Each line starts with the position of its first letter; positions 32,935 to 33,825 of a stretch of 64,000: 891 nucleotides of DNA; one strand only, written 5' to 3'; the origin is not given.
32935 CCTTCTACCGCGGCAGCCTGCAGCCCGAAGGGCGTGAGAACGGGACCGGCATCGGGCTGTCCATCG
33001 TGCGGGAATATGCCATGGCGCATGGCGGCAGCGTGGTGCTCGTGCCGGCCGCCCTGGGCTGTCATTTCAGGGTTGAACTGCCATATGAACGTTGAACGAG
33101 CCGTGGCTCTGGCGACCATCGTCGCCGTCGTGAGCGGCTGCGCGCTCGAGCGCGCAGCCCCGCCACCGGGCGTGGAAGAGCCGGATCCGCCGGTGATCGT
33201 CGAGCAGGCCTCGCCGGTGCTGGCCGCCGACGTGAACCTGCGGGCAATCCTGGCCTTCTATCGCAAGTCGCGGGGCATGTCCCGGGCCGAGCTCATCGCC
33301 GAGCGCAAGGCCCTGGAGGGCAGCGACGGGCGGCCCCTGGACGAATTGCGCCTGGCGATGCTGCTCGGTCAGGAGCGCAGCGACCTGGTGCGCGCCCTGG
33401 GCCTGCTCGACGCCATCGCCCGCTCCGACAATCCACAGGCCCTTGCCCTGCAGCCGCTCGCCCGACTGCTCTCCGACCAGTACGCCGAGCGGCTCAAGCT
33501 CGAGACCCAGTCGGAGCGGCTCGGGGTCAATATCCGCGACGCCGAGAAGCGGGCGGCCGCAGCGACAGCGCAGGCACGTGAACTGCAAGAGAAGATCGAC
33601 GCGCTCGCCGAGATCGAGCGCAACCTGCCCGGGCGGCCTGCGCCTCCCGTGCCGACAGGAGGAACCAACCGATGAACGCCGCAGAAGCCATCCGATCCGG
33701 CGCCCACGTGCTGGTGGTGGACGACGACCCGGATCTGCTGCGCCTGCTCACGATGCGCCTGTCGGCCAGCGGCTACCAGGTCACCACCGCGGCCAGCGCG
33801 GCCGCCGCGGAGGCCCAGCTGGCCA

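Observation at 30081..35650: GlrK-lipoprotein-GlrR type sigma54 module bracketed by two look-alike sigma54 promoters aimed at protein-coding envelope genes rather than an sRNA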

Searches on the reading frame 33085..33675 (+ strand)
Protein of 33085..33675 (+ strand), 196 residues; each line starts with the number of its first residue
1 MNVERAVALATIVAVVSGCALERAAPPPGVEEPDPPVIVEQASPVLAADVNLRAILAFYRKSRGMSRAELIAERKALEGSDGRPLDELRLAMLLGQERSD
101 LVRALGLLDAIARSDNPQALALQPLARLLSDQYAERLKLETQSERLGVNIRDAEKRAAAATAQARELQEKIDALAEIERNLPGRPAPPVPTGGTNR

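Call 8: search_protein_families(library=pfam, proteins=[window:33085-33675:+])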
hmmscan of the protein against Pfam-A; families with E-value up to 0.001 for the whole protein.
window:33085-33675:+ (196 aa): 0 families

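Call 9: search_protein_families(library=ncbifam, proteins=[window:33085-33675:+], max_evalue=0.01)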
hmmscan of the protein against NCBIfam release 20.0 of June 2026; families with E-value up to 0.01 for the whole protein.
window:33085-33675:+ (196 aa): 0 families

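Call 20: find_homologous_proteins(query=window:33085-33675:+, max_evalue=0.001)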
Query window:33085-33675:+ (196 aa): 71 proteins with E <= 0.001 among 8000 candidates.
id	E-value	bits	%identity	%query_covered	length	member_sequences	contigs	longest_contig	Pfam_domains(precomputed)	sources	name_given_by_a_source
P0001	2.3e-113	394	100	100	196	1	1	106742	-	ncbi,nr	ncbi:MAG: hypothetical protein KDH20_18230 [Rhodocyclaceae bacterium]|nr:hypothetical protein [Rhodo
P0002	1.2e-92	327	89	92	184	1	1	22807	-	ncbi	-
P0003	1.3e-88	314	86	82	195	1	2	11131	-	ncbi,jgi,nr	ncbi:MAG: hypothetical protein KDG55_14660 [Rhodocyclaceae bacterium]|nr:hypothetical protein [Rhodo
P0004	3.5e-70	254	68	100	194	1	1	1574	-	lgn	-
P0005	1.9e-69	251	69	98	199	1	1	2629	-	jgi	-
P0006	6.3e-68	246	71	92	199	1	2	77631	-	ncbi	-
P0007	1.0e-65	239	66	98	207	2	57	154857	-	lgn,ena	-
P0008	5.1e-65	237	65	100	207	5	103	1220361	-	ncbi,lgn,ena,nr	ncbi:MAG: permease [Zoogloeaceae bacterium]|nr:hypothetical protein [Rhodocyclaceae bacterium] MCP52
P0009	3.4e-62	228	71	82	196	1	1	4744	-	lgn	-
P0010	6.5e-62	227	63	100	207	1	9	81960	-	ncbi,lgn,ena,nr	ncbi:MAG: hypothetical protein KDH15_22690 [Rhodocyclaceae bacterium]|nr:hypothetical protein [Rhodo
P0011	2.5e-60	221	65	94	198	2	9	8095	-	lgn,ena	-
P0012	1.7e-57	212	67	86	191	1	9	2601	-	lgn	-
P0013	4.3e-54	201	68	83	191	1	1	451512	-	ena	-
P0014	9.3e-53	197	68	72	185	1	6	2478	-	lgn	-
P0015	5.7e-47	178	54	97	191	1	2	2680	-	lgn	-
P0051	1.1e-19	89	47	63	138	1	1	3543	PF13942.12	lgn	-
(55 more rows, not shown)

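Call 23: find_related_loci(query=A1, collection=genome_contigs, flank=6000)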
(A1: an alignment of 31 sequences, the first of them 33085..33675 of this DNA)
Query A1 (196 aa) in genome_contigs; peptide patterns used: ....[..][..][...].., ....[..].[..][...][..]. (x = any residue, [..] = any of these).
425 stretches matched a pattern; 92 encode a relative of the query (tblastn E <= 1e-3); the best 80 are kept; 80 distinct loci.
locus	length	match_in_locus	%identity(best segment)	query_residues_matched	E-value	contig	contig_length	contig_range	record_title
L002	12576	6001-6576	85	1-193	2e-89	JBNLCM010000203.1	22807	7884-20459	MAG: Rhodocyclaceae bacterium isolate C1C2.bin.76.orig k141_999162, whole genome shotgun sequence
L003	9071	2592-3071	86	37-196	4e-82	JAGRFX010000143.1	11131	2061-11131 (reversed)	MAG: Rhodocyclaceae bacterium isolate HKST-UBA161 NODE_144_length_11131_cov_6.612267, whole genome shotgun sequence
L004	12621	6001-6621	65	1-196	7e-74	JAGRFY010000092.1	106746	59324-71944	MAG: Rhodocyclaceae bacterium isolate HKST-UBA162 2010_36995, whole genome shotgun sequence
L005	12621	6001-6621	65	1-196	1e-73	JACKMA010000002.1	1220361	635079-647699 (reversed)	MAG: Zoogloeaceae bacterium isolate HK-STAS-PROT-106 HK-STAS-PROT-106_2, whole genome shotgun sequence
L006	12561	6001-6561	71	16-196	3e-72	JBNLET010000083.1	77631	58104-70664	MAG: Rhodocyclaceae bacterium isolate C1C2.bin.2.orig k141_2445121, whole genome shotgun sequence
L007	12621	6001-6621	63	1-196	5e-70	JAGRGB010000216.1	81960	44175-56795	MAG: Rhodocyclaceae bacterium isolate HKST-UBA165 k127_4093091, whole genome shotgun sequence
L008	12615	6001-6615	64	1-194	5e-70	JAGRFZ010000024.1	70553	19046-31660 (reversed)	MAG: Rhodocyclaceae bacterium isolate HKST-UBA163 2011-04-20_1_(paired)_contig_1704, whole genome shotgun sequence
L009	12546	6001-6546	44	7-190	1e-37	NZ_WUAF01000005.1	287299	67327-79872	Cognatazoarcus halotolerans strain HKLI-1 NODE_5_length_287299_cov_100.874340, whole genome shotgun sequence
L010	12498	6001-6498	43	15-196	6e-33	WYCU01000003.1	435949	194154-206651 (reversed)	Azonexaceae bacterium s22 NODE_3_length_435949_cov_69.6285, whole genome shotgun sequence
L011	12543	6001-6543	38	2-196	3e-32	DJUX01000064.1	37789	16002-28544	MAG TPA_asm: Dechloromonas sp. UBA6271 UBA6271_contig_65, whole genome shotgun sequence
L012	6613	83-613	41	1-187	7e-32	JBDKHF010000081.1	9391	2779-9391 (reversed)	MAG: Pseudomonadota bacterium isolate flintriver_2019_sw_WHONDRS-S19S_0015_B_bin.14 scaffold_126511, whole genome shotgu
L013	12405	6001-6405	47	54-193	1e-31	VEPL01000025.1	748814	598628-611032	MAG: Betaproteobacteria bacterium isolate MnB_19 Mn-Betaproteobacteria-3_1, whole genome shotgun sequence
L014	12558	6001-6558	41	2-196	1e-31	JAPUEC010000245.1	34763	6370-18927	MAG: Rhodocyclaceae bacterium isolate labscale reactor_MAG15 NODE_906_length_34763_cov_6.215714, whole genome shotgun se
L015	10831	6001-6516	42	5-186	3e-31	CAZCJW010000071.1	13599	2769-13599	MAG TPA_asm: uncultured Propionivibrio sp. isolate binchicken_co273_44 genome assembly, contig: NODE_4968_length_13599_c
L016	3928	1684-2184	40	7-185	8e-31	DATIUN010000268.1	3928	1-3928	MAG TPA_asm: Azonexus sp. isolate SMAG_U15982 k141_255691, whole genome shotgun sequence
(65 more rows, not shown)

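Call 34: find_homologous_proteins(query=A1, max_evalue=0.001)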
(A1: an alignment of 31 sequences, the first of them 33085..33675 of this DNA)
Query A1 (31 sequences) (196 aa, profile of the alignment): 537 proteins with E <= 0.001 among 8000 candidates; the best 120 are listed.
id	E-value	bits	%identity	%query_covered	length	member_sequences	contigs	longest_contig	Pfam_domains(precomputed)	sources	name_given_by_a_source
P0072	1.6e-76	274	40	80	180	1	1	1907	-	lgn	-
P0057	1.8e-76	274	40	80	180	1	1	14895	-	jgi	-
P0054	3.1e-76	273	40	80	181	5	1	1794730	-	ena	-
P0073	9.7e-76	271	39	80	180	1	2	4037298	-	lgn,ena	-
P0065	5.6e-75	269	35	98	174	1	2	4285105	-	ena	-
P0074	1.3e-74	268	36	96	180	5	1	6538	-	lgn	-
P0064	4.1e-74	266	37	92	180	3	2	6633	-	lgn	-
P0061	5.6e-74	266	37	98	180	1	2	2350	-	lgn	-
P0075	6.0e-74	265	37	98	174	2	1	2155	-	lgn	-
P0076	2.0e-73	264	35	96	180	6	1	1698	-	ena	-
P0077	1.3e-72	261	42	91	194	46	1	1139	-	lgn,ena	-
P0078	2.3e-72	260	43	91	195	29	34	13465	-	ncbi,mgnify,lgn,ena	mgnify:FL=1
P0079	3.1e-72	260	42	91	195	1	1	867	-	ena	-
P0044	3.2e-72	260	48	65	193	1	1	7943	-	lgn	-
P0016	3.4e-72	260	40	94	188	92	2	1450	-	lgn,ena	-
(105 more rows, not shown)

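Call 36: search_solved_structures(query=A1, max_evalue=10)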
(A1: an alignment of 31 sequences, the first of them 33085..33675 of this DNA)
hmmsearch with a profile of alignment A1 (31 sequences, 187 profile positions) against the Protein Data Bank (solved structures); distinct sequences matched with E-value up to 10: 11.
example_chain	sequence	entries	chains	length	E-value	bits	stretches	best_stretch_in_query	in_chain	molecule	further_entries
3lra_A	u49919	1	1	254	0.0015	21.1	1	94-132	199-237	Disks large homolog 1, MAGUK p55 subfamily member 7, Protein lin-7 homolog C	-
1y74_A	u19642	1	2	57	0.0038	19.8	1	90-132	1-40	lin 7 homolog b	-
3uit_A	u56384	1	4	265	0.032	16.8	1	90-131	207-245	InaD-like protein, MAGUK p55 subfamily member 5, Protein lin-7 homolog B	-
21dz_A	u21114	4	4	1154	0.058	16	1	96-153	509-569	CRISPR-associated endonuclease Cas9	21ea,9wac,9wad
8b3b_D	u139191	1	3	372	0.25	13.9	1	58-123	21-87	Variant surface glycoprotein 531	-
8b3b_A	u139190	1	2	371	0.26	13.8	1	58-123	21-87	Variant surface glycoprotein 531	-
8b3b_B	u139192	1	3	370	0.27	13.8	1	58-123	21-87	Variant surface glycoprotein 531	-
6c52_A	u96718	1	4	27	0.5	12.9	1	140-161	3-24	Cross-alpha Amyloid-like Structure alphaTet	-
3dl1_A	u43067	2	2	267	0.61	12.6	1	56-93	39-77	Putative Metal-dependent Hydrolase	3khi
6hel_A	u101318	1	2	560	1.2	11.7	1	86-121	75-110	Ubiquitin carboxyl-terminal hydrolase 25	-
6h4j_A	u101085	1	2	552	1.2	11.7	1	86-121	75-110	Ubiquitin carboxyl-terminal hydrolase 25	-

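Call 41: search_protein_families(library=pfam, alignment_id=A1, max_evalue=1)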
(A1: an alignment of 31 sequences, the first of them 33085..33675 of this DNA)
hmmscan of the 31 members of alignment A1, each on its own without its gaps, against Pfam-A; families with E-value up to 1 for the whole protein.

A. member 1, window:33085-33675:+ (196 aa): 1 family
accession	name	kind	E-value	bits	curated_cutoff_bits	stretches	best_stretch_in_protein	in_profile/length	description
PF10779.14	XhlA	-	0.24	12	34.7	1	138-176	8-46/67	Haemolysin XhlA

B. families by the number of members that match (of 31 scanned): 42 families (the first 25 are shown)
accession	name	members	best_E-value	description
PF13942.11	Lipoprotein_20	18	0.00018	YfhG lipoprotein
PF11180.13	DUF2968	7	0.0014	Protein of unknown function (DUF2968)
PF18595.6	Nuf2_DHR10-like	7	0.0029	Nuf2, DHR10-like domain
PF04977.20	DivIC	5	0.099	Septum formation initiator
PF13747.11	DUF4164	4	0.0065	Domain of unknown function (DUF4164)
PF09726.14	Macoilin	4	0.018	Macoilin family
PF16566.10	CREPT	3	0.012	Cell-cycle alteration and expression-elevated protein in tumour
PF10473.14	CENP-F_leu_zip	3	0.022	Leucine-rich repeats of kinetochore protein Cenp-F/LEK1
PF01008.23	IF-2B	3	0.051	Initiation factor 2 subunit family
PF10046.14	BLOC1_2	2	0.008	Biogenesis of lysosome-related organelles complex-1 subunit 2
PF24211.1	DUF7432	2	0.023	Family of unknown function (DUF7432)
PF20487.3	DUF6726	2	0.027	Family of unknown function (DUF6726)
PF11139.14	SfLAP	2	0.03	Sap, sulfolipid-1-addressing protein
PF10779.14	XhlA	2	0.049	Haemolysin XhlA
PF07374.17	DUF1492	2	0.11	Protein of unknown function (DUF1492)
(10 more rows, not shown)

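Call 73: search_protein_representatives(alignment_id=A1)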
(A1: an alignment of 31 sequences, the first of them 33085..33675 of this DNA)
Query: 31 sequences, 187 profile positions. Proteins with E-value up to 0.001 (for the whole library): 1497; up to 1e-10: 678; up to 1e-30: 110. The best 150 are listed.
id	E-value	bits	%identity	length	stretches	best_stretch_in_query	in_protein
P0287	1.2e-65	236.7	-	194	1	10-183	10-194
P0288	4.4e-64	231.6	-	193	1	11-184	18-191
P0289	1.8e-61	223.1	-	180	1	1-184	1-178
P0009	8.6e-61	220.9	-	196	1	8-185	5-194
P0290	3.8e-60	218.8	-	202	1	9-185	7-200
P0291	1.4e-59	216.9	-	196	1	11-182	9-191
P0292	5.1e-59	215.1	-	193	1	12-185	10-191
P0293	8.0e-59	214.5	-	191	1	13-186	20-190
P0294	8.3e-59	214.4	-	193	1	12-182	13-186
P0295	8.4e-58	211.1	-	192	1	8-185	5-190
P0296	2.5e-57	209.6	-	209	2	9-152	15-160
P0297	1.9e-56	206.7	-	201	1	9-184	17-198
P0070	6.0e-56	205.1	-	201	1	7-184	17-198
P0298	3.8e-55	202.5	-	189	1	2-180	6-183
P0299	4.7e-55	202.2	-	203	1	9-186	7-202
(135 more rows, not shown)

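Call 76: search_protein_families(library=pfam, alignment_id=A2, max_evalue=0.01)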
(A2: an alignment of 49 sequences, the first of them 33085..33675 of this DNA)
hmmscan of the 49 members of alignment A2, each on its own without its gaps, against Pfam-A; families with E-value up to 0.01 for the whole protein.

A. member 1, window:33085-33675:+ (196 aa): 0 families

B. families by the number of members that match (of 49 scanned): 12 families
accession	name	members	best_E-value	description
PF13942.11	Lipoprotein_20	15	1e-06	YfhG lipoprotein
PF11559.13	ADIP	3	0.0021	Afadin- and alpha -actinin-Binding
PF04344.18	CheZ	1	0.00033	Chemotaxis phosphatase, CheZ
PF16566.10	CREPT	1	0.00081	Cell-cycle alteration and expression-elevated protein in tumour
PF05837.17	CENP-H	1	0.00082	Centromere protein H (CENP-H)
PF04102.17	SlyX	1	0.0011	SlyX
PF24414.1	DUF7547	1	0.0042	Family of unknown function (DUF7547)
PF23914.1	TPR_CcmH_CycH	1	0.0053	Cytochrome c-type biogenesis protein H TPR domain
PF06428.16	Sec2p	1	0.0054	GDP/GTP exchange factor Sec2p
PF24211.1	DUF7432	1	0.0089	Family of unknown function (DUF7432)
PF08172.17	CASP_C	1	0.0093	CASP C terminal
PF12912.12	N_NLPC_P60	1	0.0096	NLPC_P60 stabilising domain, N term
